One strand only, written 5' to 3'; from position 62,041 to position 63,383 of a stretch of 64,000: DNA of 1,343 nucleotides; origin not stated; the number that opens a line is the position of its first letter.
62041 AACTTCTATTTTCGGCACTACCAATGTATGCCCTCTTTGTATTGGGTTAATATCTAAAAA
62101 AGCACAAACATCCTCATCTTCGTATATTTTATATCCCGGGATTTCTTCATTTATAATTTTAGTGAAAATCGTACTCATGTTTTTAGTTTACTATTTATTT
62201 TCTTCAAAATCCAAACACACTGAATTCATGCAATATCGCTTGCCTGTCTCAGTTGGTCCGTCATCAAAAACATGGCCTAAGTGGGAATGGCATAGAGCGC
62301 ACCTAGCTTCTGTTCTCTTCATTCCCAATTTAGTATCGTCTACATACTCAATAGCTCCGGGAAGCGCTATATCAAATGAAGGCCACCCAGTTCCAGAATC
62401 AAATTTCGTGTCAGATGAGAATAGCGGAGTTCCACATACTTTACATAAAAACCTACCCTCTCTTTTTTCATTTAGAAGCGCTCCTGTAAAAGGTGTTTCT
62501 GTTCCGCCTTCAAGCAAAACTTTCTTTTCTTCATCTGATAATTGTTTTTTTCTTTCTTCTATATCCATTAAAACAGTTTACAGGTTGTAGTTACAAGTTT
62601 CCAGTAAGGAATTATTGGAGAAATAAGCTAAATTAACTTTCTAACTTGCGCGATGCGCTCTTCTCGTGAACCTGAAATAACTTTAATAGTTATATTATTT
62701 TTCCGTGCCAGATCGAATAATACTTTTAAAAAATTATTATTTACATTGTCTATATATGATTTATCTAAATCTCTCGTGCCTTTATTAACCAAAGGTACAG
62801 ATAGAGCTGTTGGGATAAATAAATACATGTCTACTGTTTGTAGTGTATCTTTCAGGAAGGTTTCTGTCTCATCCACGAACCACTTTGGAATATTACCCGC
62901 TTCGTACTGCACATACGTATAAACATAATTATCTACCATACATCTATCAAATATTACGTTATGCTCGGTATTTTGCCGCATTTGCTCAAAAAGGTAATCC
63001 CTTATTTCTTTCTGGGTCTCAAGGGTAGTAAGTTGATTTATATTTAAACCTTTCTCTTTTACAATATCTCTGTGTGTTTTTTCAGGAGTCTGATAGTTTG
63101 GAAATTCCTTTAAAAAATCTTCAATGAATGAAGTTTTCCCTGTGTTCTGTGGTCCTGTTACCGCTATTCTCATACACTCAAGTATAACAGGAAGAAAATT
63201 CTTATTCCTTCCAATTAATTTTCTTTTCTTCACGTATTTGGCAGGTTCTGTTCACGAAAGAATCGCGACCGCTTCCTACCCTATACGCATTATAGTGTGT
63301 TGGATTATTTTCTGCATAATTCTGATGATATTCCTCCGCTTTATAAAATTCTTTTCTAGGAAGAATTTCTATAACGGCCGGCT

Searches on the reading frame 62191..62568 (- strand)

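Call 79: search_protein_families(library=pfam, proteins=[window:62191-62568:-])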
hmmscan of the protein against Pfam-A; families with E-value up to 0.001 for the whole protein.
window:62191-62568:- (125 aa): 1 family
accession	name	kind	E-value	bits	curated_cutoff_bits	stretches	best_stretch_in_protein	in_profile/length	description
PF01641.26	SelR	-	1.4e-46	157.6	24.9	1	10-122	1-115/116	SelR domain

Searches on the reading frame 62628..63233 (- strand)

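Call 79: search_protein_families(library=pfam, proteins=[window:62628-63233:-])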
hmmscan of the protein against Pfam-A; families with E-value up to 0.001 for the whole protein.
window:62628-63233:- (201 aa): 2 families
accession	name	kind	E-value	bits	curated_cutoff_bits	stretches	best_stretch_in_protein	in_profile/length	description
PF13521.12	AAA_28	-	1.6e-11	45.2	27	1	22-193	1-164/164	AAA domain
PF13238.12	AAA_18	-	1.1e-06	29.5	29.4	1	23-111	1-93/128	AAA domain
